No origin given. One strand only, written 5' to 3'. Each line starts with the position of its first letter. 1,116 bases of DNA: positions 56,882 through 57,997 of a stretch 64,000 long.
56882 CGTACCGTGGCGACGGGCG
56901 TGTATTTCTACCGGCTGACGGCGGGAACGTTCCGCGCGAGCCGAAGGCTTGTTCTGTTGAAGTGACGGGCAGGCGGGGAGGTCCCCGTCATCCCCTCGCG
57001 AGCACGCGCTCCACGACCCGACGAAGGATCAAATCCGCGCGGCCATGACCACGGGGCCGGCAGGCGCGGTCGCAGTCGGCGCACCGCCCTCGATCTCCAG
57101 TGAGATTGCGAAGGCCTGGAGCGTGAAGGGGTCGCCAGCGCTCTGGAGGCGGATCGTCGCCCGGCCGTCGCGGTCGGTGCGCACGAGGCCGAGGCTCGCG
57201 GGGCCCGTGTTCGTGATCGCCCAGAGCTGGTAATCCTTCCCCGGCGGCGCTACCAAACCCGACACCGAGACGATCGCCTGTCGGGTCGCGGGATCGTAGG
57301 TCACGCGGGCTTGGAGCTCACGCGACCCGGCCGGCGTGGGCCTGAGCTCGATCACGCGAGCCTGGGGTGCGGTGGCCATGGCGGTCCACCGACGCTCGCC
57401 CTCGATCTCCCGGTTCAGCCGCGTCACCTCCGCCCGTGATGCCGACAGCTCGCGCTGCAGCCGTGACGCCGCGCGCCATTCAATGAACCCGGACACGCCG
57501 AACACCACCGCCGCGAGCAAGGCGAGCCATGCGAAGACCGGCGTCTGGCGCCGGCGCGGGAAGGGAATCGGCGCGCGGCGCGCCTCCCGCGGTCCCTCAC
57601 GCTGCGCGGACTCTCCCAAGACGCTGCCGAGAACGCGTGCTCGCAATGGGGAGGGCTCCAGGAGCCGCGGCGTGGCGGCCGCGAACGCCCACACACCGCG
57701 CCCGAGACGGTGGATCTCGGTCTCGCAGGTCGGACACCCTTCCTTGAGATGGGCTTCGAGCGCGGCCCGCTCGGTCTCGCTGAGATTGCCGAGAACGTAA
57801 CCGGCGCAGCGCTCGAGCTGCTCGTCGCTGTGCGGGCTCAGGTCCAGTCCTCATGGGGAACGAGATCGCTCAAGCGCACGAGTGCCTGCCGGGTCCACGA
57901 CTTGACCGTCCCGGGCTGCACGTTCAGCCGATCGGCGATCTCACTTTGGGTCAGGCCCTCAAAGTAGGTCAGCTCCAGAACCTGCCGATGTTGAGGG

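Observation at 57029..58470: ZAS anti-sigma factor whose conserved N-terminus has no canonical start (ATG lies in the +1 frame across a CCC run), paired with an ECF sigma factor divergent from prx-dsbA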

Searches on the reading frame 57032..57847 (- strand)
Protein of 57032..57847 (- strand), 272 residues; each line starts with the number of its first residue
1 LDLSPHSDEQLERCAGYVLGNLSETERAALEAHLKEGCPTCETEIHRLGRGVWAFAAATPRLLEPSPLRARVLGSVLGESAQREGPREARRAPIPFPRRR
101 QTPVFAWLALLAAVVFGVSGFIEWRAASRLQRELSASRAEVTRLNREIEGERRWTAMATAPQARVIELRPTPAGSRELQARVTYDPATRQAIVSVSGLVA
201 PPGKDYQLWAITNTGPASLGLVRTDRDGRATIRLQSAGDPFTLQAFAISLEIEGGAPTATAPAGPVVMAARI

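Call 6: search_protein_families(library=pfam, proteins=[window:57032-57847:-], max_evalue=0.01)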
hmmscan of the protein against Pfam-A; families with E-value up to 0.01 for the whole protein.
window:57032-57847:- (272 aa): 2 families
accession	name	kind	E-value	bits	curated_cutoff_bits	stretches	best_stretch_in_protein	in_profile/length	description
PF10099.14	RskA_C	-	3.6e-21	76.3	29.4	1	108-266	2-135/135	Anti-sigma-K factor rskA, C-terminal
PF13490.11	zf-HC2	-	0.0033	17.9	22.2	0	16-36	10-30/35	Putative zinc-finger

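Call 7: search_protein_families(library=ncbifam, proteins=[window:57032-57847:-], max_evalue=0.01)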
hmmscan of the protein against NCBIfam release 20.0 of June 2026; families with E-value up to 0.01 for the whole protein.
window:57032-57847:- (272 aa): 3 families
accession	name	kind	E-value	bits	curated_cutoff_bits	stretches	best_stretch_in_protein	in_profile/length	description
NF052375.1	antisigma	equivalog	3.7e-30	105.5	100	1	15-261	3-215/217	anti-sigma factor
NF010501.0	PRK13920.1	subfamily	3.5e-11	43.2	225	1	16-264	10-208/213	putative anti-sigmaE protein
NF041620.1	MXAN_5187_fam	hypoth_equivalog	0.0019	18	200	1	104-212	8-115/601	MXAN_5187 family protein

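Call 8: find_homologous_proteins(query=window:57032-57841:-)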
Query window:57032-57841:- (270 aa): 114 proteins with E <= 0.001 among 8000 candidates.
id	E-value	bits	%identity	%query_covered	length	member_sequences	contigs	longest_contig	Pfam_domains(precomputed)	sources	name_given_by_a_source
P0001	3.5e-131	454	76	100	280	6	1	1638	PF10099.15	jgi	jgi:anti-sigma factor RsiW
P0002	2.7e-130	452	98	82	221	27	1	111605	PF10099.15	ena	-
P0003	6.9e-130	450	77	100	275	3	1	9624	PF10099.15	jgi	jgi:hypothetical protein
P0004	2.2e-125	435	75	100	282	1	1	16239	PF10099.15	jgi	-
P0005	3.2e-114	399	67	100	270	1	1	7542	PF10099.15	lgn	-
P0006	5.0e-114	398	68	100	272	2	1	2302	PF10099.15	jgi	-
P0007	7.8e-114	398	69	100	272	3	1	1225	PF10099.15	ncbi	-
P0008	2.5e-112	393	67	100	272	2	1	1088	PF10099.15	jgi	-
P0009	1.4e-111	390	66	100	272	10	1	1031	PF10099.15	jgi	-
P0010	2.2e-111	390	67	100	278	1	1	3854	PF10099.15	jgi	-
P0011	6.5e-111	388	68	100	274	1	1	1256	PF10099.15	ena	-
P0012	1.8e-110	387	67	100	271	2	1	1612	PF10099.15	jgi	jgi:anti-sigma-K factor RskA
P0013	3.9e-110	385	66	100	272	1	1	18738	PF10099.15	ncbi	-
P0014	8.3e-110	384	68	100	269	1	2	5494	PF10099.15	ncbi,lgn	-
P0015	1.7e-109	383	66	100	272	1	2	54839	PF10099.15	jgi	jgi:anti-sigma-K factor RskA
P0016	2.5e-109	383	65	100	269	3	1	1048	PF10099.15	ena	-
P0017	2.8e-109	383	66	100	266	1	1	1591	PF10099.15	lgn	-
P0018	4.0e-109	382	68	99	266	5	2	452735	PF10099.15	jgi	jgi:anti-sigma-K factor RskA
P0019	4.1e-109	382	63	100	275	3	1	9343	PF10099.15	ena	-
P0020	6.7e-109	381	66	100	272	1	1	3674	PF10099.15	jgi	jgi:anti-sigma-K factor RskA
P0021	1.2e-108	381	66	100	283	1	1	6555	PF10099.15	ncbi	-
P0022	2.4e-108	380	66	100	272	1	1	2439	PF10099.15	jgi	jgi:anti-sigma-K factor RskA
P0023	6.9e-108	378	67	100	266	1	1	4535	PF10099.15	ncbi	-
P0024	9.8e-108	378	66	100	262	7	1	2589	PF10099.15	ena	-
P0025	2.3e-106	373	66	100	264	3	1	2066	PF10099.15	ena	-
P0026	2.9e-106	373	66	100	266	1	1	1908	PF10099.15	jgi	jgi:anti-sigma-K factor RskA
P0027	1.7e-105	370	66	100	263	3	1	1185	PF10099.15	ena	-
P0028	1.1e-104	368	64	100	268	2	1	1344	PF10099.15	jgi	jgi:anti-sigma-K factor RskA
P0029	2.7e-104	366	62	100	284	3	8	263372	PF10099.15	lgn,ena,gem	-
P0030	6.8e-104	365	64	100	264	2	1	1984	PF10099.15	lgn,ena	-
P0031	1.5e-103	364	66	100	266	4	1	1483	PF10099.15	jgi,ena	-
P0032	5.0e-103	362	61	100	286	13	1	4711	PF10099.15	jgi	-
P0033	1.8e-102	360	63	100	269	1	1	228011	PF10099.15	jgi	jgi:anti-sigma-K factor RskA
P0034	2.5e-101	357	66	100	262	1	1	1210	PF10099.15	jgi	-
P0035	5.1e-101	356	62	100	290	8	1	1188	PF10099.15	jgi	-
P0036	8.1e-101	355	62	100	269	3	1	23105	PF10099.15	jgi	-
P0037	1.5e-99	351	62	100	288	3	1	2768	PF10099.15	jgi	-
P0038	9.3e-99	348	63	100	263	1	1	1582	PF10099.15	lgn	-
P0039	9.5e-98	345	61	100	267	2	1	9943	PF10099.15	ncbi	-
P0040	1.2e-97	345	60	100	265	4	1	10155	PF10099.15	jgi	jgi:anti-sigma-K factor RskA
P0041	5.7e-97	342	65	94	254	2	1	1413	PF10099.15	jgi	jgi:hypothetical protein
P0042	2.1e-96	340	60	100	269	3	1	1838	PF10099.15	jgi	jgi:anti-sigma-K factor RskA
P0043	3.2e-95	337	61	100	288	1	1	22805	PF10099.15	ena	-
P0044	1.6e-93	331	60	100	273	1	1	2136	PF10099.15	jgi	jgi:anti-sigma-K factor RskA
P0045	2.0e-92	327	57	100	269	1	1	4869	PF10099.15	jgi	jgi:anti-sigma-K factor RskA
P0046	3.7e-91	323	60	100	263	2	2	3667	PF10099.15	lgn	-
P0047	2.4e-88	314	59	100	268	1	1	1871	PF10099.15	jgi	jgi:anti-sigma-K factor RskA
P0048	7.9e-82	293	54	100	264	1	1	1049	PF10099.15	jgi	jgi:anti-sigma-K factor RskA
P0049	1.1e-81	292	50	100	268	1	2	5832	PF10099.15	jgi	jgi:anti-sigma-K factor RskA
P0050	1.9e-79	285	49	100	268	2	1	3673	PF10099.15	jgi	-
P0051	3.8e-79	284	53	100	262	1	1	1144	PF10099.15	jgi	-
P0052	1.6e-78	282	54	100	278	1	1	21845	PF10099.15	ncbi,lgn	-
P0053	2.2e-77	278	52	100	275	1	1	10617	PF10099.15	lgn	-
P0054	6.2e-77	277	51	100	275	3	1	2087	PF10099.15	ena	-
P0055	1.0e-76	276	51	100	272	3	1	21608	PF10099.15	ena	-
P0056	2.3e-76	275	52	100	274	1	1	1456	PF10099.15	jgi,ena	-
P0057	7.9e-76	273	47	100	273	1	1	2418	PF10099.15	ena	-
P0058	1.2e-75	272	50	100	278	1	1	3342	PF10099.15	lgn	-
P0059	3.0e-75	271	49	100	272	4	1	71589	PF10099.15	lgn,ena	-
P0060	7.6e-75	270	53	100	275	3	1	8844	PF10099.15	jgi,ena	-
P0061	1.5e-74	269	52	100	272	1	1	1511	PF10099.15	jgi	jgi:anti-sigma-K factor RskA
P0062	2.4e-74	268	49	100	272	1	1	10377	PF10099.15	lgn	-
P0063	2.7e-74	268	52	96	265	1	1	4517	PF10099.15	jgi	jgi:anti-sigma-K factor RskA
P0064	2.6e-73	265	50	100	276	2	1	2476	PF10099.15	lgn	-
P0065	3.5e-73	264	51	100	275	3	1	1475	PF10099.15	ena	-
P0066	6.9e-72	260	51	100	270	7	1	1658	PF10099.15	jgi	-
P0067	2.6e-71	258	51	100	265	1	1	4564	PF10099.15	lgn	-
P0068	1.0e-70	256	51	100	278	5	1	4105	PF10099.15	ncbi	-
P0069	7.3e-69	250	47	100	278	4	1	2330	PF10099.15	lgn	-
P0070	1.3e-68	249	46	100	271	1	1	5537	PF10099.15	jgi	jgi:anti-sigma-K factor RskA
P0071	1.5e-68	249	46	100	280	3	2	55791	PF10099.15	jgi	-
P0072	3.7e-68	248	49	100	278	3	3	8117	PF10099.15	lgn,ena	-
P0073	6.1e-68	247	49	100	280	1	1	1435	PF10099.15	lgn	-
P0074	6.8e-68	247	64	68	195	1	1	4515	PF10099.15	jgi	jgi:hypothetical protein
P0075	2.7e-67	245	48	100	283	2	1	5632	PF10099.15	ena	-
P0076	1.1e-66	243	49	100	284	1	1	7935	PF10099.15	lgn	-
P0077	7.2e-66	240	48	99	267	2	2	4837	PF10099.15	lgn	-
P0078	3.1e-65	238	47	99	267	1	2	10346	PF10099.15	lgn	-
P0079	3.2e-65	238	47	100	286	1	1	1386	PF10099.15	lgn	-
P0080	2.0e-63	232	46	100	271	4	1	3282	PF10099.15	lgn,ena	-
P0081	1.1e-62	230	45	100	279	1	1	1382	PF10099.15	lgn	-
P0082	4.2e-62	228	45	55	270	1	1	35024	PF10099.15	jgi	jgi:anti-sigma-K factor RskA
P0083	1.6e-61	226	67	58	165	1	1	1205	PF10099.15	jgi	jgi:anti-sigma-K factor RskA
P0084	1.6e-60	223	53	55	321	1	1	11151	PF10099.15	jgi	jgi:anti-sigma-K factor RskA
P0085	6.3e-59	218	65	60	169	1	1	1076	PF10099.15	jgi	jgi:anti-sigma-K factor RskA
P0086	2.0e-58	216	46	100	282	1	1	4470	PF10099.15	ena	-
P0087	5.9e-58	214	46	98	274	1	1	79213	PF10099.15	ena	-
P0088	9.6e-58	214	42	100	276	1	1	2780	PF10099.15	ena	-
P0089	4.2e-57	212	42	100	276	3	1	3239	PF10099.15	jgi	-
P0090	2.2e-56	209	42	100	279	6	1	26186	PF10099.15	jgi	jgi:anti-sigma-K factor RskA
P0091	2.9e-55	206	43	100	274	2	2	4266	PF10099.15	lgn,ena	-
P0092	1.2e-53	200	51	55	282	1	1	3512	PF10099.15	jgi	jgi:hypothetical protein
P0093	2.0e-51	193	54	67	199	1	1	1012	PF10099.15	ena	-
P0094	1.5e-50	190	40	100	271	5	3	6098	PF10099.15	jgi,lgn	jgi:anti-sigma-K factor RskA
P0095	3.4e-50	189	39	100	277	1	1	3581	PF10099.15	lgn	-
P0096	3.9e-49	186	57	59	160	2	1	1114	PF10099.15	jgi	jgi:anti-sigma-K factor RskA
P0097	1.4e-47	181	40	100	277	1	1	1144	PF10099.15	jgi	jgi:anti-sigma-K factor RskA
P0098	5.1e-44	169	55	56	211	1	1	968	PF10099.15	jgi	jgi:anti-sigma-K factor RskA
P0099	1.7e-37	147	51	56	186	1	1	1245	PF10099.15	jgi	-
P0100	1.2e-16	79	34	76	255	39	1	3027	PF10099.15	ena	-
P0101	1.1e-14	73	33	96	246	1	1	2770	PF10099.15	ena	-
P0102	8.4e-14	70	32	96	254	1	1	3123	PF10099.15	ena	-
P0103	9.0e-14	70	33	63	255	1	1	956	PF10099.15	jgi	jgi:anti-sigma-K factor RskA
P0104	9.3e-14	70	32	76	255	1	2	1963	PF10099.15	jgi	jgi:anti-sigma-K factor RskA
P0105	1.6e-13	69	34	94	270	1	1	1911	PF13490.12,PF10099.15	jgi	jgi:anti-sigma-K factor RskA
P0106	2.4e-12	65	32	94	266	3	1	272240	PF13490.12,PF22618.2,PF10099.15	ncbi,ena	-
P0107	1.3e-11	63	31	97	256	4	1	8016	PF10099.15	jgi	jgi:anti-sigma-K factor RskA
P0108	1.4e-9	56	32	92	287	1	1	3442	PF13490.12,PF10099.15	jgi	jgi:hypothetical protein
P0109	8.2e-9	53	27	97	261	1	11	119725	PF10099.15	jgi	jgi:anti-sigma-K factor RskA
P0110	9.2e-8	50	30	94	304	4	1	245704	PF10099.15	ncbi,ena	-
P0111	2.6e-6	45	43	28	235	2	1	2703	PF13490.12,PF10099.15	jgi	-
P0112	4.1e-6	45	29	52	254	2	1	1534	PF10099.15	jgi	-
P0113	3.1e-5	42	32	33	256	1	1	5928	PF10099.15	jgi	jgi:hypothetical protein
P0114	7.9e-4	37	39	33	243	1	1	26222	PF10099.15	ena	-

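Call 13: find_related_loci(query=window:57032-57841:-, collection=metagenome_contigs, flank=2500)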
Query window:57032-57841:- (270 aa) in metagenome_contigs; peptide patterns used: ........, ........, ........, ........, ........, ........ (x = any residue, [..] = any of these).
421 stretches matched a pattern; 59 encode a relative of the query (tblastn E <= 1e-3); 59 distinct loci.
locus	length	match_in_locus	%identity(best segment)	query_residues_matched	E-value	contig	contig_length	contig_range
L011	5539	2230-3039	99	1-270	9e-177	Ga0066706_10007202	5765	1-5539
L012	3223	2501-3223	100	1-241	1e-162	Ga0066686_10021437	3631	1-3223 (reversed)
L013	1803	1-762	93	17-270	8e-166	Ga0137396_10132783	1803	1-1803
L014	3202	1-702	98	37-270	4e-149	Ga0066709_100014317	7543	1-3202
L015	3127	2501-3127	100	1-209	1e-136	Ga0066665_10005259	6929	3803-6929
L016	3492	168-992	76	1-269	2e-135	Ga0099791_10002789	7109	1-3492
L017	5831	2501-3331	75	1-269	4e-131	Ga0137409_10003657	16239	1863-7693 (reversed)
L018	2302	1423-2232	68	1-270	1e-125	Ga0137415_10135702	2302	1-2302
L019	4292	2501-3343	66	1-270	1e-114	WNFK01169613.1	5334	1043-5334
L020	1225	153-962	69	1-270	1e-123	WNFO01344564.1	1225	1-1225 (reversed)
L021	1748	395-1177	67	1-270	5e-118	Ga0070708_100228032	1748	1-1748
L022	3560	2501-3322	67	1-270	1e-111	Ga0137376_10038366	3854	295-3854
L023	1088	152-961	67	1-270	3e-120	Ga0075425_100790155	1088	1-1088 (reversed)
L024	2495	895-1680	66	1-270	1e-111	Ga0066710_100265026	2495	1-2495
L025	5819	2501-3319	63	1-270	4e-107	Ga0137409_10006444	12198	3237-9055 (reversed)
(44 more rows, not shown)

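Call 16: find_related_loci(query=A1, collection=genome_contigs, flank=2500)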
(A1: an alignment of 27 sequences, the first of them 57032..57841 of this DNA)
Query A1 (270 aa) in genome_contigs; peptide patterns used: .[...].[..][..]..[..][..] (x = any residue, [..] = any of these).
430 stretches matched a pattern; 293 encode a relative of the query (tblastn E <= 1e-3); the best 80 are kept; 80 distinct loci.
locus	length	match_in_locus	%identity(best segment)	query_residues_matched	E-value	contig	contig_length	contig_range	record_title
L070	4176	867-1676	66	1-270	2e-116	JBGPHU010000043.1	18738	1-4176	MAG: Candidatus Eisenbacteria bacterium isolate OBJ_0618_7090110_350 k141_1392392_length_18738_cov_98.8837, whole genome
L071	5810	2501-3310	68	1-270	4e-116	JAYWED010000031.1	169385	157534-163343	MAG: Candidatus Eisenbacteria bacterium isolate GL97_DN_metabinner_3 GL97_DN_metabinner_3_30, whole genome shotgun seque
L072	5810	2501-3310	51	3-270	2e-79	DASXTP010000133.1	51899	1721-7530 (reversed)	MAG TPA_asm: Candidatus Eisenbacteria bacterium isolate SMAG_U4695 k141_1106613, whole genome shotgun sequence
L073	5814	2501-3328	51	1-270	2e-70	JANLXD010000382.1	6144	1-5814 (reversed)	MAG: Candidatus Eisenbacteria bacterium isolate OTE_20_metabat_128 OTE_20_k141_2866155, whole genome shotgun sequence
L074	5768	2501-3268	48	4-263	9e-64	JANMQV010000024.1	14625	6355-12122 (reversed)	MAG: Candidatus Eisenbacteria bacterium isolate OTE_51_metabat_13 OTE_51_k141_775636, whole genome shotgun sequence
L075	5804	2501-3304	44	4-270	5e-63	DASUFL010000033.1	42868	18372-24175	MAG TPA_asm: Candidatus Eisenbacteria bacterium isolate SMAG_U1378 k141_163897, whole genome shotgun sequence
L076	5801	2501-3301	43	1-270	3e-57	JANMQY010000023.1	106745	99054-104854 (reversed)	MAG: Candidatus Eisenbacteria bacterium isolate OTE_51_metabat_109 OTE_51_k141_3265109, whole genome shotgun sequence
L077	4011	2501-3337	41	1-270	6e-56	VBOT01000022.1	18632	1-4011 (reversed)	MAG: Candidatus Eisenbacteria bacterium isolate WS_3 14_1009_16_30cm_scaffold_14904, whole genome shotgun sequence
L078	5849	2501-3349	40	1-270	2e-53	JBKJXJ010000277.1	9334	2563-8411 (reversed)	MAG: Candidatus Eisenbacteria bacterium isolate swi_bin.170 k127_17378539, whole genome shotgun sequence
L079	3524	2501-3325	42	4-270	5e-52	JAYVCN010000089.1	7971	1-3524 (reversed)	MAG: Candidatus Eisenbacteria bacterium isolate GL32_Down_metabat_69 GL32_Down_metabat_69_88, whole genome shotgun seque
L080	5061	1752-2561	41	1-270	5e-52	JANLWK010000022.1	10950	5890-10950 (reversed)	MAG: Candidatus Eisenbacteria bacterium isolate OTE_20_metabat_388 OTE_20_k141_695543, whole genome shotgun sequence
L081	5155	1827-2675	40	4-270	3e-50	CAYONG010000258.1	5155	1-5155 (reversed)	MAG TPA_asm: uncultured bacterium isolate binchicken_co165_111 genome assembly, contig: k141_1484056, whole genome shotg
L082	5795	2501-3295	37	8-270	4e-43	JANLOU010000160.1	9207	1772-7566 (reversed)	MAG: Candidatus Eisenbacteria bacterium isolate OTE_38_metabat_53 OTE_38_k141_2885702, whole genome shotgun sequence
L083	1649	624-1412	37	9-270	2e-40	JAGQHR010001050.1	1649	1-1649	MAG: Candidatus Eisenbacteria bacterium isolate HKST-UBA01 NODE_1054_length_1649_cov_2.582061, whole genome shotgun sequ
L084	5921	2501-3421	30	4-270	2e-36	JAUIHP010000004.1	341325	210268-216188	MAG: bacterium isolate Co_bin.215 NODE_285_length_341325_cov_2.141918, whole genome shotgun sequence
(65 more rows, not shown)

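Call 39: search_solved_structures(query=A1, max_evalue=1, show_alignments=2)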
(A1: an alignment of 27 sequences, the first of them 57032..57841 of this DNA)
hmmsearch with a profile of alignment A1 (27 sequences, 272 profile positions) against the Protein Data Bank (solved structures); distinct sequences matched with E-value up to 1: 6.
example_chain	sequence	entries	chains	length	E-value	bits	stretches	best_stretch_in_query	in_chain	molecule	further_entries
3hug_B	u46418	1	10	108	1.1e-07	34.8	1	12-49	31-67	PROBABLE CONSERVED MEMBRANE PROTEIN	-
5wuq_C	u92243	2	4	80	3e-05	26.9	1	6-81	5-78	Anti-sigma-W factor RsiW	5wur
4nqw_B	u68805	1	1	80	6.9e-05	25.6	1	1-74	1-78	Anti-sigma-K factor RskA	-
8rlz_A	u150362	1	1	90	0.064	15.9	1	10-47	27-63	Antisigma factor DdvA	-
1k1f_A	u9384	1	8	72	0.073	15.7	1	120-153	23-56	BREAKPOINT CLUSTER REGION PROTEIN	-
2wto_A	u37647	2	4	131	0.63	12.7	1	152-232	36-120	ORF131 PROTEIN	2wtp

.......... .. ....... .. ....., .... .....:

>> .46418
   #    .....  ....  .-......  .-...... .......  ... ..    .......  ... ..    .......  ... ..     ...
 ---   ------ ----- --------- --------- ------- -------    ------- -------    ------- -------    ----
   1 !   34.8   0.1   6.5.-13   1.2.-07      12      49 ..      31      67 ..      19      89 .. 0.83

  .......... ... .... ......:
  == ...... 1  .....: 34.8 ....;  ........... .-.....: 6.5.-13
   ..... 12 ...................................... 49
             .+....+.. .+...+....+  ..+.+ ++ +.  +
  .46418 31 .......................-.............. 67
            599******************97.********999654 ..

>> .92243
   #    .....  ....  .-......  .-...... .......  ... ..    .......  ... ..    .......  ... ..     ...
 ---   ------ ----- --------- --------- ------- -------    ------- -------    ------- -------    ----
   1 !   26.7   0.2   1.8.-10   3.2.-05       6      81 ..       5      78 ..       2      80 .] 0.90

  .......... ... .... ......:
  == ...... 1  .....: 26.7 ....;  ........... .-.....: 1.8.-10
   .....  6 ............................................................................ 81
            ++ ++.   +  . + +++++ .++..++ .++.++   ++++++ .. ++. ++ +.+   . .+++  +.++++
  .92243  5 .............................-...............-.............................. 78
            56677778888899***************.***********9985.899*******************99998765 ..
